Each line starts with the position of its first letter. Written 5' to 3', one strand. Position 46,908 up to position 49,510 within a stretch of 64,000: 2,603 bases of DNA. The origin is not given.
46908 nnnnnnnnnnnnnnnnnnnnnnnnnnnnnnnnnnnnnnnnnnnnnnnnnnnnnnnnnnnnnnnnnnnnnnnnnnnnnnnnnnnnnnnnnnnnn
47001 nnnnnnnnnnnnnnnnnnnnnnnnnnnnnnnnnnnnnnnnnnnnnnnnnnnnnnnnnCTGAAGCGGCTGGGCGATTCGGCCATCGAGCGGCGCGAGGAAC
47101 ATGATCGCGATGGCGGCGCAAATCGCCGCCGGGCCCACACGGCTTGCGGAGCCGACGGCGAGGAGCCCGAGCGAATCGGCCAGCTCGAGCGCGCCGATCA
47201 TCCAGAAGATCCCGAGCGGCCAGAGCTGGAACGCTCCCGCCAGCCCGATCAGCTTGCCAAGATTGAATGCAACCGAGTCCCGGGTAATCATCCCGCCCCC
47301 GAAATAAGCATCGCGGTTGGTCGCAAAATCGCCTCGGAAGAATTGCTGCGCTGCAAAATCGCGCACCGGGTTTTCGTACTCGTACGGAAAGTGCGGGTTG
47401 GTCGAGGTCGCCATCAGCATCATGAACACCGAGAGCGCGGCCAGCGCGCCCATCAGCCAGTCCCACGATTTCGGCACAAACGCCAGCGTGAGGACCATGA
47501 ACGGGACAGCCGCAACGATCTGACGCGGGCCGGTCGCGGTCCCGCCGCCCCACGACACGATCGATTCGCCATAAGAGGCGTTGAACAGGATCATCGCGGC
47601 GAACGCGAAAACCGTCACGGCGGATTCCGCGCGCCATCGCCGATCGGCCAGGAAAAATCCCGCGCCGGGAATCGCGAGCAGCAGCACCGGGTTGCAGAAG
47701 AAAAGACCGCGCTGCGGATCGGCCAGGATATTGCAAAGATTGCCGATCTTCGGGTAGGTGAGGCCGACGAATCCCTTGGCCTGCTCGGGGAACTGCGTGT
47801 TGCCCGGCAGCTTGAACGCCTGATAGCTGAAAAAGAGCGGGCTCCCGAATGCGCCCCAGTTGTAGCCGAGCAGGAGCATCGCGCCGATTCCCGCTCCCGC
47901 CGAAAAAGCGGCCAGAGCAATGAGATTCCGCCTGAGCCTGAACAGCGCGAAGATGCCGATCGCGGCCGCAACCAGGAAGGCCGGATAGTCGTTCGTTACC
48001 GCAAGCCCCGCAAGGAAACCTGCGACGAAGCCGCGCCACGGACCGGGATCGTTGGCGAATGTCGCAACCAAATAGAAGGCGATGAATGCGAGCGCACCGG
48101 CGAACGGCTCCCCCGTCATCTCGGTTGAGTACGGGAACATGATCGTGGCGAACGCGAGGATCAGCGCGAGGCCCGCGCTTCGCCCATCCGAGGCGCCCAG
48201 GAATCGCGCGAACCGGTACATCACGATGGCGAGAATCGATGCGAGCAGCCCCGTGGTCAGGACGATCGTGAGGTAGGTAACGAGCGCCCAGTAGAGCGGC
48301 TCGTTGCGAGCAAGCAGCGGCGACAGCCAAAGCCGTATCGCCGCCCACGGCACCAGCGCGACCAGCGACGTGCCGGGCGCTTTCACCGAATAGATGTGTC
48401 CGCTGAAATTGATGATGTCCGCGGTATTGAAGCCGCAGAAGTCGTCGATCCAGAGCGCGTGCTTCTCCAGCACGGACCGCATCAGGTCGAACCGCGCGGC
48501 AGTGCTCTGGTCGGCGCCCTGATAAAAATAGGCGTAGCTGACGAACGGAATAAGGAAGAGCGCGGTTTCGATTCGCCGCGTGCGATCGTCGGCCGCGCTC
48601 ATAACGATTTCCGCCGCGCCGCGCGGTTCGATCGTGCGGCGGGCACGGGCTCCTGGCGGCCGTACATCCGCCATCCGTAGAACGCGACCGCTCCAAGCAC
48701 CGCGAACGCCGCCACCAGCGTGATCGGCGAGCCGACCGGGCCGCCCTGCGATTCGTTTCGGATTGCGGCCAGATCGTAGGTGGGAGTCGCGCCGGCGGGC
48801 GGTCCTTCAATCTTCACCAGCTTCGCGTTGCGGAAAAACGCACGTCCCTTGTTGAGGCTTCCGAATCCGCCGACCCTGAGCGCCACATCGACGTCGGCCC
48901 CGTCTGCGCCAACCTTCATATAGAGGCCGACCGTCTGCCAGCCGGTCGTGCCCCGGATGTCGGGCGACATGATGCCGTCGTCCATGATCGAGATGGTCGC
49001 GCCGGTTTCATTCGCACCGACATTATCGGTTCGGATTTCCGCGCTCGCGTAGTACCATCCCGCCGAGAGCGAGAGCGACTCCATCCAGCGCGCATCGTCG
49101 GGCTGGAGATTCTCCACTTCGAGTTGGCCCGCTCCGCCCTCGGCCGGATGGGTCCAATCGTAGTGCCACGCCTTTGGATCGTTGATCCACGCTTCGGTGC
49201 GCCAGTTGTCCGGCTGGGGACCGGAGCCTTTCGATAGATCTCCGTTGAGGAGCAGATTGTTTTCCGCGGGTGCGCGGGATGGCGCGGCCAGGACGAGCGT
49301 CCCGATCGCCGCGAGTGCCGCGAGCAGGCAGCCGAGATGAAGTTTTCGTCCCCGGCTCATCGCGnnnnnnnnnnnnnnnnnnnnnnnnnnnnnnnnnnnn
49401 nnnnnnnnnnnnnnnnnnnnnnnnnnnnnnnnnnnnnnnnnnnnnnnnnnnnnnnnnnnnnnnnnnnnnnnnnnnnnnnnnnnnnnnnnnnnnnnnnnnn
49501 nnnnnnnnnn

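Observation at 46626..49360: A polytopic membrane protein with a periplasmic PA14 domain plus an anchored CBM-like protein, co-oriented with the GT-C fusion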

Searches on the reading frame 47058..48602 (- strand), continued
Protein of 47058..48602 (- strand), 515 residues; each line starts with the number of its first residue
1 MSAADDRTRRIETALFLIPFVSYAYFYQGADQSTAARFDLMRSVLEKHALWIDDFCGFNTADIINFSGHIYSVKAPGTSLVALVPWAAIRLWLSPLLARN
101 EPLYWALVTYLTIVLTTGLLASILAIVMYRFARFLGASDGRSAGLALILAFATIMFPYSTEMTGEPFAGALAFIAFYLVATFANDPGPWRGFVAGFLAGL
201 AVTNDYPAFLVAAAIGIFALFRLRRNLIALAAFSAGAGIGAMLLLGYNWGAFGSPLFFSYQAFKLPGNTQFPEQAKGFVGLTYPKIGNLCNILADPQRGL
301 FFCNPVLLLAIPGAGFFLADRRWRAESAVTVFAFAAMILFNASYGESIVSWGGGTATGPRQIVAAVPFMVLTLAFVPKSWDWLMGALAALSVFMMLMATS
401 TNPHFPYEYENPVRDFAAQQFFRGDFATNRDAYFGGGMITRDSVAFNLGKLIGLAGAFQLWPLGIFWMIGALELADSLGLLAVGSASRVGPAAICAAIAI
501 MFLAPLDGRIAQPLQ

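Call 100: find_encoding_contigs(protein=P0449, flank=8000, max_places=2)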
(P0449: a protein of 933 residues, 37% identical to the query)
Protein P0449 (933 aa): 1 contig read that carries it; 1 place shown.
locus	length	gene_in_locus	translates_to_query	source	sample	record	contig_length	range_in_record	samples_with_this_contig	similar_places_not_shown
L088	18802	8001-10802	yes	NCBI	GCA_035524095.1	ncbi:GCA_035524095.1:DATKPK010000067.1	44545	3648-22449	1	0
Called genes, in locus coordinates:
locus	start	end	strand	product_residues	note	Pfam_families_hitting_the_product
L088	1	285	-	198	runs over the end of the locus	PF01135:PCMT (weak), PF01209:Ubie_methyltran, PF13847:Methyltransf_31, PF08241:Methyltransf_11, PF08242:Methyltransf_12, PF13649:Methyltransf_25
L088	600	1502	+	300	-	PF00144:Beta-lactamase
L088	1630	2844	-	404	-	PF01738:DLH, PF12680:SnoaL_2 (faint), PF07366:SnoaL (faint)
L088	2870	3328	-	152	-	-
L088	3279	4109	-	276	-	PF00106:adh_short, PF08659:KR, PF13561:adh_short_C2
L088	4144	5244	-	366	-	-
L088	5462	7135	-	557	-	PF01590:GAF, PF13185:GAF_2, PF13492:GAF_3, PF00158:Sigma54_activat, PF14532:Sigma54_activ_2, PF07728:AAA_5, PF25601:AAA_lid_14, PF02954:HTH_8, +1 more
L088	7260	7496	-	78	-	-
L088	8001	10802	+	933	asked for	PF07691:PA14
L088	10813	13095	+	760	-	PF04632:FUSC, PF13515:FUSC_2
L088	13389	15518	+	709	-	PF03190:Thioredox_DsbH, PF13899:Thioredoxin_7, PF07470:Glyco_hydro_88 (faint), PF03663:Glyco_hydro_76 (faint), PF06662:C5-epim_C (faint)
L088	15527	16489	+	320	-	-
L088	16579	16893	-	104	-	PF02627:CMD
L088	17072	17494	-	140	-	PF15594:Imm50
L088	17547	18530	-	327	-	PF00296:Bac_luciferase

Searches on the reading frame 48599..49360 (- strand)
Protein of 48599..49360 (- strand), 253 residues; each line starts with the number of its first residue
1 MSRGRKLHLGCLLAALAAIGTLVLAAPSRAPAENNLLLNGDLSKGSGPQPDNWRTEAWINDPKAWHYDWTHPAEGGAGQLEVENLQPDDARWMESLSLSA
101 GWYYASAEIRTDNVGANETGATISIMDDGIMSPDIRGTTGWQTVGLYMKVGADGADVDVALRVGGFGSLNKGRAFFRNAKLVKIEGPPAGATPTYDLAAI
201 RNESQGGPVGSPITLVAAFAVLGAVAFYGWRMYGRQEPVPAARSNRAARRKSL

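Call 8: search_protein_families(library=pfam, proteins=[window:48599-49360:-], max_evalue=0.1)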
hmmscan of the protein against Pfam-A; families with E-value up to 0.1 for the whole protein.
window:48599-49360:- (253 aa): 0 families

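Call 9: search_protein_families(library=ncbifam, proteins=[window:48599-49360:-], max_evalue=0.1)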
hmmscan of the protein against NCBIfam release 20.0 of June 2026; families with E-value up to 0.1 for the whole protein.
window:48599-49360:- (253 aa): 0 families

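Call 15: find_homologous_proteins(query=window:48599-49360:-)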
Query window:48599-49360:- (253 aa): 257 proteins with E <= 0.001 among 8000 candidates; the best 120 are listed.
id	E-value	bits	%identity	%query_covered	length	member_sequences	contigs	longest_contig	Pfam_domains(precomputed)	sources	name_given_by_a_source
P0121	1.8e-162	557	98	100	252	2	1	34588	-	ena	-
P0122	5.7e-97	342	68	85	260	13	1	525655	-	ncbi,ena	-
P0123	3.7e-96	340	66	85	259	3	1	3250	-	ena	-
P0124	8.6e-96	339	65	91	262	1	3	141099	-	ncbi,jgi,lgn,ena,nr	ncbi:MAG TPA: hypothetical protein VMV27_11300 [Candidatus Binataceae bacterium]|nr:hypothetical pro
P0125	9.9e-96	338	68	82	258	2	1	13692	-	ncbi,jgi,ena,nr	ncbi:MAG: hypothetical protein JO121_08415 [Deltaproteobacteria bacterium]|nr:hypothetical protein [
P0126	5.7e-95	336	63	91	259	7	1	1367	-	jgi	-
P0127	1.4e-94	335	63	91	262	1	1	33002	-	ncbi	-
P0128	1.5e-94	335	65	89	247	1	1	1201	-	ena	-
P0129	2.0e-94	334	64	90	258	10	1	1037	-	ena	-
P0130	2.6e-94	334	64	91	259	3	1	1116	-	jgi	-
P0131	2.9e-94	334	63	91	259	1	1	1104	-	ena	-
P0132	1.0e-93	332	64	89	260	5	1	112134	-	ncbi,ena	-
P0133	1.5e-93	331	62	95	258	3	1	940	-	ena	-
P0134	1.7e-93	331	66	83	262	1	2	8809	-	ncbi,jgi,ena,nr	ncbi:MAG TPA: hypothetical protein VNF29_13195 [Candidatus Binataceae bacterium]|nr:hypothetical pro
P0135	1.7e-93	331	60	91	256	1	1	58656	-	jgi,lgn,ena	-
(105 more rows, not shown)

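Call 17: search_protein_families(library=pfam, proteins=[window:48599-49360:-], max_evalue=10)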
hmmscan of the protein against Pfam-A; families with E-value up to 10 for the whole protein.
window:48599-49360:- (253 aa): 0 families

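Call 20: search_solved_structures(query=window:48599-49360:-, max_evalue=10)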
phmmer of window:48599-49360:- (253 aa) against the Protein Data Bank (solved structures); distinct sequences matched with E-value up to 10: 1.
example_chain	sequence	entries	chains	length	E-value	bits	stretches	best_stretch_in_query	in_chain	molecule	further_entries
2w3j_A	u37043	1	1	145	0.053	16.3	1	68-154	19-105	CARBOHYDRATE BINDING MODULE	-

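Call 27: predict_structure(alignment_id=A1)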
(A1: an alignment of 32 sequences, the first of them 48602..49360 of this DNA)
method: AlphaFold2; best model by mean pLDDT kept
length: 253 residues; sequences in the alignment: 32
mean_pLDDT: 82.6   pTM: 0.69
mean pLDDT of the five models: 82.6, 82.4, 79.5, 78.8, 75.1
residues with pLDDT >= 90: 105; 70-90: 105; 50-70: 34; < 50: 9
segments of 3 or more residues with pLDDT < 50: 26-32
pLDDT, mean of each block of 10 residues (from residue 1): 62 81 57 77 82 70 83 81 82 93 96 80 91 89 96 95 72 91 95 93 82 93 97 76 58 51
secondary structure, 60 per line:
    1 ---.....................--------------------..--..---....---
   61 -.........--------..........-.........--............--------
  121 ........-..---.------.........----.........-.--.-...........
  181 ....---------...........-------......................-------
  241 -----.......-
elements in order: H4-24 E54-57 E65-70 E79-88 E90-98 E101-112 E121-125 E142-150 E155-163 E170-184 E194-196 H197-204 H212-233 H246-252

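Call 57: search_protein_families(library=pfam, alignment_id=A1, max_evalue=5)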
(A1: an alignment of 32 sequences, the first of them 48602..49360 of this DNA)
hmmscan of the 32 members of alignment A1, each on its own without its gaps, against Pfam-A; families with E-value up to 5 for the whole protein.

A. member 1, window:48602-49360:- (253 aa): 0 families

B. families by the number of members that match (of 32 scanned): 11 families
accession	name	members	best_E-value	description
PF16405.10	DUF5013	17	0.003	Domain of unknown function (DUF5013)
PF13663.11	DUF4148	2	0.0074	Domain of unknown function (DUF4148)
PF02656.20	DUF202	2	0.38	Domain of unknown function (DUF202)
PF17765.7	MLTR_LBD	1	0.021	MmyB-like transcription regulator ligand binding domain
PF04932.20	Wzy_C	1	0.031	O-Antigen ligase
PF06634.17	DUF1156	1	0.058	Protein of unknown function (DUF1156)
PF23980.1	Phage_tail_tube_init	1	0.082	Putative phage tail tube initiator protein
PF23981.1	DUF7305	1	0.16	Domain of unknown function (DUF7305)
PF13301.11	DUF4079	1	0.34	Protein of unknown function (DUF4079)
PF19545.4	DUF6069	1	0.34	Family of unknown function (DUF6069)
PF23566.1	RTG2_C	1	0.34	RTG2 C-terminal domain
